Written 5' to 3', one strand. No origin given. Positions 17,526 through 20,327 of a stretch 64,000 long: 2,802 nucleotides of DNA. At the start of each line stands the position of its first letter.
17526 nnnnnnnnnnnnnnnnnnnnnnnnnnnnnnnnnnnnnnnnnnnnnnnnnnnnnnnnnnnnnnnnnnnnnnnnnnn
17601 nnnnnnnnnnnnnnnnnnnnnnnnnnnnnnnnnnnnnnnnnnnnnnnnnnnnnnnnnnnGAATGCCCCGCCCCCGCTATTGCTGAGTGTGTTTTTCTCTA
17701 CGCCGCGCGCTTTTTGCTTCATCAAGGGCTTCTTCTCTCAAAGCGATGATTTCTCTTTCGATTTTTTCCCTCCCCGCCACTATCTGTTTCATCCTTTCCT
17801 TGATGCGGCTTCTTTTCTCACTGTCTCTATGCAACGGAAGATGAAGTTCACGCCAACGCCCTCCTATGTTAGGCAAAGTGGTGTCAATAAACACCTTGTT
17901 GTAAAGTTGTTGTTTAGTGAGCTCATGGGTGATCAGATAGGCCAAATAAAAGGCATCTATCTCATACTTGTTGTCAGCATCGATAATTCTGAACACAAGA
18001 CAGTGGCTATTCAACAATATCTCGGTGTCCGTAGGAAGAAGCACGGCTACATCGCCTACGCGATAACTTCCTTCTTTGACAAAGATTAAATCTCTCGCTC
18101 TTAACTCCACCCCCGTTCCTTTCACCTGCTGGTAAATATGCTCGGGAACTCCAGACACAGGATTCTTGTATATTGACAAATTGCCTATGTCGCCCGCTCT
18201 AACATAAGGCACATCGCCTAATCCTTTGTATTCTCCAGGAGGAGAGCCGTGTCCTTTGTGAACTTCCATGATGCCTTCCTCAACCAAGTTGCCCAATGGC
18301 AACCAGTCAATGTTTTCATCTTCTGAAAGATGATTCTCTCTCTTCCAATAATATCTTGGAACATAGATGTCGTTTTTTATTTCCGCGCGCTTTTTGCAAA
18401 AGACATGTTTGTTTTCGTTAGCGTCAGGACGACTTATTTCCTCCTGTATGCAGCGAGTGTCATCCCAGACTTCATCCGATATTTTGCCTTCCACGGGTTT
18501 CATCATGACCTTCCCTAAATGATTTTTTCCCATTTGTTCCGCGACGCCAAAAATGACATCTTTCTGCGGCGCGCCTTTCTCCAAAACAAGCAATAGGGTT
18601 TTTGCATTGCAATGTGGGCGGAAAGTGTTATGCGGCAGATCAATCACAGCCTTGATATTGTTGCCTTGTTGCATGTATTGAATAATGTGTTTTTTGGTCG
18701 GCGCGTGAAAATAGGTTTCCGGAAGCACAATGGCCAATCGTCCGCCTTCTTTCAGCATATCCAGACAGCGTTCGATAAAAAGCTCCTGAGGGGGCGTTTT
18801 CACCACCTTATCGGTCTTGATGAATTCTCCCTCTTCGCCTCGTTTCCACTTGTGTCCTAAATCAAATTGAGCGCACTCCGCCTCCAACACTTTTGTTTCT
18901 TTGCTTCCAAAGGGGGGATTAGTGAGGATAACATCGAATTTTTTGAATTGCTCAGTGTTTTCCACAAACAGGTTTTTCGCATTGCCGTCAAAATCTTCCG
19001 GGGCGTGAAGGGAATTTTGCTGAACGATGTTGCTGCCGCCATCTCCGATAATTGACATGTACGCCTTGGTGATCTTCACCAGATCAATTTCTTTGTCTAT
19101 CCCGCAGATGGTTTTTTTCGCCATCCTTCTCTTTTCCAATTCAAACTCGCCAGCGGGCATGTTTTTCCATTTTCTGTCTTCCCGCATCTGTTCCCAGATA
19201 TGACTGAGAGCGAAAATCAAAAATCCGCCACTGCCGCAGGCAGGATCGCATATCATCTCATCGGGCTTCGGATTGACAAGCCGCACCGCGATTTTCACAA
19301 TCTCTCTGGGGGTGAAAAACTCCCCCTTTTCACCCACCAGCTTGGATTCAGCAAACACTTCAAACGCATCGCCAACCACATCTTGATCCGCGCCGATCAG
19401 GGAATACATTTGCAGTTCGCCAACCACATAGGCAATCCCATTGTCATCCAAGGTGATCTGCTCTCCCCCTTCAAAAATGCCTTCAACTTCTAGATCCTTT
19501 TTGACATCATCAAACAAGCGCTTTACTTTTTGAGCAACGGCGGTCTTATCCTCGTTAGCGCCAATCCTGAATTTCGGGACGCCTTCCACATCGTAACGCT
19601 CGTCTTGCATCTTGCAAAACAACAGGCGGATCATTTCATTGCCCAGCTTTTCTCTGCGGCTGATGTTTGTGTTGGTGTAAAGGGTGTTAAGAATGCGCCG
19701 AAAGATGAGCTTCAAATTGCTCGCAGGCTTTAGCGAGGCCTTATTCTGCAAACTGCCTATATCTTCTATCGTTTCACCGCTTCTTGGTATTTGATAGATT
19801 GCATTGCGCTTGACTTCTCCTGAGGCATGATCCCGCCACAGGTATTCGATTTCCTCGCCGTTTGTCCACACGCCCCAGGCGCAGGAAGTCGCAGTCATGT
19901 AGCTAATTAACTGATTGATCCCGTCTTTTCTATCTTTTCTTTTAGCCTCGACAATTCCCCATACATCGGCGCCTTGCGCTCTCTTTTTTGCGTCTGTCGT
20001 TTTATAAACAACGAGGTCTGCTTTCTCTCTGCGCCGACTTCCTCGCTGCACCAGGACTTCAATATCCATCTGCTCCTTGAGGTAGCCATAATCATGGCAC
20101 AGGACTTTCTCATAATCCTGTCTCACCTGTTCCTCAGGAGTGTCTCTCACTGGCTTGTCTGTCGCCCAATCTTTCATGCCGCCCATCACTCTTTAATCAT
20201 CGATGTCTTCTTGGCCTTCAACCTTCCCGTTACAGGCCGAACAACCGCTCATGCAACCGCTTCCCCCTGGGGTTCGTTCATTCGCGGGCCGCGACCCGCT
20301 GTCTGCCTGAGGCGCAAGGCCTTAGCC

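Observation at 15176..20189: Two tandem paralogous single-chain nuclease/N6-methylase/single-TRD genes: a possible heterodimeric type IIB-like R-M system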

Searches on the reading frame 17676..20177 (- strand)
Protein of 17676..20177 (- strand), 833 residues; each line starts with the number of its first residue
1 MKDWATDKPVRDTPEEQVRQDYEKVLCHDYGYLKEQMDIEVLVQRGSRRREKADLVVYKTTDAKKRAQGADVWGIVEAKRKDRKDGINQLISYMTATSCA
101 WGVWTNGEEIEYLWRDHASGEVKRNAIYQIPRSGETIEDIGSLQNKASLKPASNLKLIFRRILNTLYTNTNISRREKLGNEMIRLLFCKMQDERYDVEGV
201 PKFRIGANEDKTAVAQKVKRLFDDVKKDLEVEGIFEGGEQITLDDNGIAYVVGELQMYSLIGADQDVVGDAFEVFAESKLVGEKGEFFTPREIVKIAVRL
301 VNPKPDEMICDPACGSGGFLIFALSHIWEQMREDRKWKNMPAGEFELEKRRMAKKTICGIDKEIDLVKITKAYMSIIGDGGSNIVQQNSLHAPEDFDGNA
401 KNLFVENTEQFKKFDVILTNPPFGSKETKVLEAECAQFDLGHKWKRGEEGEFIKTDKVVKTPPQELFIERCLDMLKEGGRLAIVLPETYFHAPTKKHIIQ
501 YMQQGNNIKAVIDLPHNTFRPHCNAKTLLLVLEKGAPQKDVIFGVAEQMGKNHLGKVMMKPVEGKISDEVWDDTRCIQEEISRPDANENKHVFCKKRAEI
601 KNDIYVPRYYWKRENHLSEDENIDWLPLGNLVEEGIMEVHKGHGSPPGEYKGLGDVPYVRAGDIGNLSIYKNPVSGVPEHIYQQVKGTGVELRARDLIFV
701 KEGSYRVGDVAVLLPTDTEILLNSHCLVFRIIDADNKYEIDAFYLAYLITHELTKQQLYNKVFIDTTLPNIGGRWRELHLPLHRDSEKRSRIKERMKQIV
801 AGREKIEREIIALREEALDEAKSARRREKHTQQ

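Call 3: search_protein_families(library=pfam, proteins=[window:17676-20177:-], max_evalue=0.01)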
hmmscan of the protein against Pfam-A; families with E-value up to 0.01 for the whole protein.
window:17676-20177:- (833 aa): 5 families
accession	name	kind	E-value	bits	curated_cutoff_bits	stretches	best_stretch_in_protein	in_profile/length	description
PF02384.22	N6_Mtase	-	8.7e-37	127.5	20.4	1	264-553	2-253/311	N-6 DNA Methylase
PF13588.12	HSDR_N_2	-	4.8e-18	65.7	25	1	14-122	1-103/110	Type I restriction enzyme R protein N terminus (HSDR_N)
PF07669.17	Eco57I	-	1.3e-12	48.6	25.3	1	357-516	3-168/171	Eco57I restriction-modification methylase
PF01170.24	UPF0020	-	9.9e-09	35.6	22.3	1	298-426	21-134/197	RMKL-like, methyltransferase domain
PF20473.4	MmeI_Mtase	-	0.009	15.6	27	0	308-327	22-41/259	MmeI, DNA-methyltransferase domain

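Call 6: search_protein_families(library=ncbifam, proteins=[window:17676-20177:-], max_evalue=0.01)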
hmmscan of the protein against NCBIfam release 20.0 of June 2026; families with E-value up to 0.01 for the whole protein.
window:17676-20177:- (833 aa): 6 families
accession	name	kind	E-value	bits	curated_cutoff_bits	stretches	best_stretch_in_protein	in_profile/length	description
NF047738.1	antiphage_MADS2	equivalog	5.7e-108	361.9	720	1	3-539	8-571/654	methylation-associated defense system DNA methyltransferase MAD2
TIGR00497.1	hsdM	equivalog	3.7e-12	45.7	242.75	1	247-545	159-428/515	type I restriction-modification system subunit M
TIGR02987.1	met_A_Alw26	exception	9.8e-08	31.2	353.5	1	284-425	3-124/523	Alw26I/Eco31I/Esp3I family type II restriction adenine-specific DNA-methyltransferase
NF040721.1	Trm14_Arch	equivalog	1.6e-06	27.5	280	1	297-426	183-302/370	tRNA (guanine(6)-N2)-methyltransferase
NF033452.1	BREX_1_MTaseX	exception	1.4e-05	23.2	500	1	412-535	506-617/1210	BREX-1 system adenine-specific DNA-methyltransferase PglX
NF033455.1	BREX_6_MTaseX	exception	0.0021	15.6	900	1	288-375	310-397/1319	BREX-6 system adenine-specific DNA-methyltransferase PglX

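Call 7: search_protein_families(library=padloc, proteins=[window:17676-20177:-], max_evalue=0.01)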
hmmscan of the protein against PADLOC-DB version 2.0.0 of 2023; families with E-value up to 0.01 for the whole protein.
window:17676-20177:- (833 aa): 71 families (the best 25 are shown)
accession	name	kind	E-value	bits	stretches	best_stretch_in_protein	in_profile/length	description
PDLC03318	MTase_II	-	2.3e-87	292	1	1-550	21-652/723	Type II methyltransferase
PDLC03034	MTase_I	-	3.3e-74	248.4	1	6-535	49-584/672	Type I methyltransferase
PDLC04134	mad2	-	1.1e-55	187.4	1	13-563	3-469/492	mads_2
PDLC03018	MTase_I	-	3.6e-54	182.4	3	7-334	17-356/749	Type I methyltransferase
PDLC03021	MTase_I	-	7.6e-48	161.5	1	224-605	101-444/491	Type I methyltransferase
PDLC03030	MTase_I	-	3.6e-40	136.1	1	13-533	49-580/670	Type I methyltransferase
PDLC03025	MTase_I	-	9e-34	115.1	1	269-558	145-396/569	Type I methyltransferase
PDLC03026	MTase_I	-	7.7e-32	109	1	180-534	29-355/487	Type I methyltransferase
PDLC03218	MTase_II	-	3.7e-29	99.7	1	232-541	214-488/532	Type II methyltransferase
PDLC03317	MTase_II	-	5.5e-26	89.1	1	142-534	151-530/831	Type II methyltransferase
PDLC03031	MTase_I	-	5e-22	75.9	1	266-521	163-391/834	Type I methyltransferase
PDLC03036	MTase_I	-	2.2e-18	64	1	283-432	213-346/635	Type I methyltransferase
PDLC03624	REase_MTase_IIG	-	1e-17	61.3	1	259-532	392-645/1271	Type IIG restriction enzyme-methyltransferase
PDLC03357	MTase_II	-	1.8e-17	60.9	1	263-541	99-341/620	Type II methyltransferase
PDLC03022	MTase_I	-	9.8e-16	55.2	1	214-544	112-416/857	Type I methyltransferase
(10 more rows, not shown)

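Call 17: find_homologous_proteins(query=window:17676-20177:-, max_evalue=1e-10)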
Query window:17676-20177:- (833 aa): 7844 proteins with E <= 1e-10 among 8000 candidates; the best 120 are listed.
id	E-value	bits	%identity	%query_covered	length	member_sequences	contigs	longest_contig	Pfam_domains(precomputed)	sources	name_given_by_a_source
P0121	0.0e+0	1879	98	100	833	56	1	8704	PF02384.23,PF07669.18,PF01170.25,PF13588.13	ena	-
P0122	0.0e+0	1490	78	98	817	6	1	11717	PF02384.23,PF07669.18,PF01170.25,PF13588.13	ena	-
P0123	0.0e+0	1484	77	98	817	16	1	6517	PF02384.23,PF07669.18,PF01170.25,PF13588.13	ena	-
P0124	0.0e+0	1255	67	98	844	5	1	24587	PF02384.23,PF07669.18,PF01170.25,PF13588.13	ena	-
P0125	0.0e+0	1184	62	97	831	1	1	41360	PF02384.23,PF07669.18,PF01170.25,PF13588.13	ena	-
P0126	0.0e+0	1146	64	92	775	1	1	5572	PF02384.23,PF07669.18,PF01170.25,PF13588.13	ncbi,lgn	-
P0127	0.0e+0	1134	71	81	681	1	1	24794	PF02384.23,PF07669.18,PF01170.25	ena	-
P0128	0.0e+0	1118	60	98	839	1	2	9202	PF02384.23,PF07669.18,PF01170.25,PF13588.13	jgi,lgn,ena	-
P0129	0.0e+0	1118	60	98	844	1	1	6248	PF02384.23,PF07669.18,PF01170.25,PF13588.13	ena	-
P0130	0.0e+0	1100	59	98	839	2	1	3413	PF02384.23,PF07669.18,PF01170.25,PF13588.13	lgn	-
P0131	0.0e+0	1092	58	100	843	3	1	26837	PF02384.23,PF07669.18,PF01170.25,PF13588.13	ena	-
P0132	0.0e+0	1089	58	98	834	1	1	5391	PF02384.23,PF07669.18,PF01170.25,PF13588.13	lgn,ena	-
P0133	0.0e+0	1089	59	98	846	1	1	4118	PF02384.23,PF07669.18,PF01170.25,PF13588.13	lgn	-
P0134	0.0e+0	1088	58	99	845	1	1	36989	PF02384.23,PF07669.18,PF01170.25,PF13588.13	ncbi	ncbi:MAG: N-6 DNA methylase [archaeon]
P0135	0.0e+0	1086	58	98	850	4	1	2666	PF02384.23,PF07669.18,PF01170.25,PF13588.13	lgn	-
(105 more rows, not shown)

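Call 23: find_encoding_contigs(protein=P0122, flank=6000, max_places=2)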
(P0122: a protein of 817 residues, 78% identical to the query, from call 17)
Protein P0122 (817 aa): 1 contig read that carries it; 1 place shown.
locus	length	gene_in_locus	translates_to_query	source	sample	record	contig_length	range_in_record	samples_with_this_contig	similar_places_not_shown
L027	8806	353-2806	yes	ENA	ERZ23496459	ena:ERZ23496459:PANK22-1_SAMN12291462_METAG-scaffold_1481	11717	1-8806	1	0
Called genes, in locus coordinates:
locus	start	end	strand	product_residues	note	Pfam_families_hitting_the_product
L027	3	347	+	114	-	?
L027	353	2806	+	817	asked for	PF13588:HSDR_N_2, PF02384:N6_Mtase, PF01170:UPF0020, PF07669:Eco57I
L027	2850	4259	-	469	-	PF07394:DUF1501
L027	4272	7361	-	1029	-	PF07635:PSCyt1, PF07583:PSCyt2, PF07587:PSD1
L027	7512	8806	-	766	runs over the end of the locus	PF00270:DEAD, PF04851:ResIII (faint), PF00271:Helicase_C, PF09369:MZB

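Call 24: find_encoding_contigs(protein=P0124, flank=6000, max_places=2)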
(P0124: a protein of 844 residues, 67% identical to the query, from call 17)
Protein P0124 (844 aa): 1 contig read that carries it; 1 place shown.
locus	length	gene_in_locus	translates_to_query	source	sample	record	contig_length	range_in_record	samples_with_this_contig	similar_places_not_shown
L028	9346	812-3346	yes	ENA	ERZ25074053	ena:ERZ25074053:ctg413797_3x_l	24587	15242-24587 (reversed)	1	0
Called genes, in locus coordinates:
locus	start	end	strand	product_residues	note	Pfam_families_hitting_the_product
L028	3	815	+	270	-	?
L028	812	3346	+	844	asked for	PF13588:HSDR_N_2, PF02384:N6_Mtase, PF01170:UPF0020, PF07669:Eco57I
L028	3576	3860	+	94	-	-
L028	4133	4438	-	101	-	-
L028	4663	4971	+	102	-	-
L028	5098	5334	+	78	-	-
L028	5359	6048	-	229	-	-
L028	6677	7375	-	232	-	-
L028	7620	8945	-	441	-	PF13576:Pentapeptide_3 (faint), PF13599:Pentapeptide_4, PF00805:Pentapeptide, PF08867:FRG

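Call 25: find_encoding_contigs(protein=P0125, flank=6000, max_places=2)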
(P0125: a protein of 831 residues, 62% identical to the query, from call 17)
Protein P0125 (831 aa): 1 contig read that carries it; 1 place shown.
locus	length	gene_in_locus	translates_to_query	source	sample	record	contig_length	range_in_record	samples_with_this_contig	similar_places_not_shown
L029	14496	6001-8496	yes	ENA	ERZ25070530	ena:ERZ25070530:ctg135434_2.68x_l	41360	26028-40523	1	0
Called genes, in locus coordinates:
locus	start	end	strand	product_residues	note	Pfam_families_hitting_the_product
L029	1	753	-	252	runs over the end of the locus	PF16473:Rv2179c-like, PF00929:RNase_T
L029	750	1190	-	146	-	PF00075:RNase_H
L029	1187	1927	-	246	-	PF08241:Methyltransf_11 (weak)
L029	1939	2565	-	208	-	PF12766:Pyridox_oxase_2, PF01243:PNPOx_N, PF10590:PNP_phzG_C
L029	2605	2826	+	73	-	-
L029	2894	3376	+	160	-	PF02834:LigT_PEase, PF13563:2_5_RNA_ligase2, PF10469:AKAP7_NLS (faint)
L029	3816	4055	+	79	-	-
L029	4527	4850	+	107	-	PF07804:HipA_C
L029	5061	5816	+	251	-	PF12762:DDE_Tnp_IS1595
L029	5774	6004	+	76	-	PF12762:DDE_Tnp_IS1595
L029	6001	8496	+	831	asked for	PF13588:HSDR_N_2, PF02384:N6_Mtase, PF01170:UPF0020, PF07669:Eco57I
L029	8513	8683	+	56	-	-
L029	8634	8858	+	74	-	-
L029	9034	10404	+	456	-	PF13742:tRNA_anti_2, PF01336:tRNA_anti-codon, PF02601:Exonuc_VII_L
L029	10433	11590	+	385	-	PF00749:tRNA-synt_1c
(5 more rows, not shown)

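Call 47: find_related_loci(query=window:17676-20177:-, collection=viral_contigs, flank=6000)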
Query window:17676-20177:- (833 aa) in viral_contigs; peptide patterns used: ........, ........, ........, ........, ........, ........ (x = any residue, [..] = any of these).
No stretch of DNA in the collection matches any of the patterns.

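Call 59: find_related_loci(query=A3, collection=metagenome_contigs, flank=5000)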
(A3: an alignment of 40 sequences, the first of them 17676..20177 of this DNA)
Query A3 (833 aa) in metagenome_contigs; peptide patterns used: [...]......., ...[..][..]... (x = any residue, [..] = any of these).
470 stretches matched a pattern; 279 encode a relative of the query (tblastn E <= 1e-3); the best 80 are kept; 80 distinct loci.
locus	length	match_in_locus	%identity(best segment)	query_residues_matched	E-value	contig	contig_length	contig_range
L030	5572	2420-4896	63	3-830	0e+0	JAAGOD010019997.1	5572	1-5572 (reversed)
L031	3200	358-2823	58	3-816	0e+0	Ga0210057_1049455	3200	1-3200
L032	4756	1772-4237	58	3-816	0e+0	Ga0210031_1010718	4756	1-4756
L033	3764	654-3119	58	3-816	0e+0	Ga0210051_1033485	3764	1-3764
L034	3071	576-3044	58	1-816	0e+0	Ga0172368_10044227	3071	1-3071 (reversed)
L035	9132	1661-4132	56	1-816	0e+0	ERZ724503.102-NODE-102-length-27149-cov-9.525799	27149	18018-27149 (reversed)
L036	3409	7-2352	58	29-803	0e+0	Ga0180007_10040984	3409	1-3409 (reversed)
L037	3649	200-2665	57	3-816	0e+0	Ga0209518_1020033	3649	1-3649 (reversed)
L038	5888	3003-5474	55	1-816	0e+0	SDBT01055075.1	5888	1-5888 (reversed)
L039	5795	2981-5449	55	1-816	0e+0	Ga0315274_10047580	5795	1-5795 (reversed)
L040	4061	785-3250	56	3-816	0e+0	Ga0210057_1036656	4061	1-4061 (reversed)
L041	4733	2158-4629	55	1-816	0e+0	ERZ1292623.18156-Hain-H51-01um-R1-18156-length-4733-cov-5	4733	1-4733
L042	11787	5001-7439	55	3-803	0e+0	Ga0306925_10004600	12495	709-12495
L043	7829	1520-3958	55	3-803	0e+0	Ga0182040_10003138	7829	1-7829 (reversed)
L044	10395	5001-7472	55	1-816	0e+0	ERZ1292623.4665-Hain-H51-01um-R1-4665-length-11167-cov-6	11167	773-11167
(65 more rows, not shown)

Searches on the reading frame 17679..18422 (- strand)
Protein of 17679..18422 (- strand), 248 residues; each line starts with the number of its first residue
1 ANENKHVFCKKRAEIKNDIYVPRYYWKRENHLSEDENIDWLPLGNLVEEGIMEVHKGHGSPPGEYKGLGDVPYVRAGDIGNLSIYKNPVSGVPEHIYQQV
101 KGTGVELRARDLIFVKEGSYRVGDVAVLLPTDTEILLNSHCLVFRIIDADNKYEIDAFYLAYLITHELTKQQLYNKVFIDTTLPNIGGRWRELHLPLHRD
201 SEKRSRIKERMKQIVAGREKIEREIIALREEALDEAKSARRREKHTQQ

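Call 13: search_protein_families(library=pfam, proteins=[window:17679-18422:-], max_evalue=10)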
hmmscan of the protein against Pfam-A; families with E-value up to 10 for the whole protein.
seq(248 aa): 1 family
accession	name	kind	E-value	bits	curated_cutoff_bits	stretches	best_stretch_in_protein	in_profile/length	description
PF01420.25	Methylase_S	-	0.035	14.8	22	1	51-170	12-114/168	Type I restriction modification DNA specificity domain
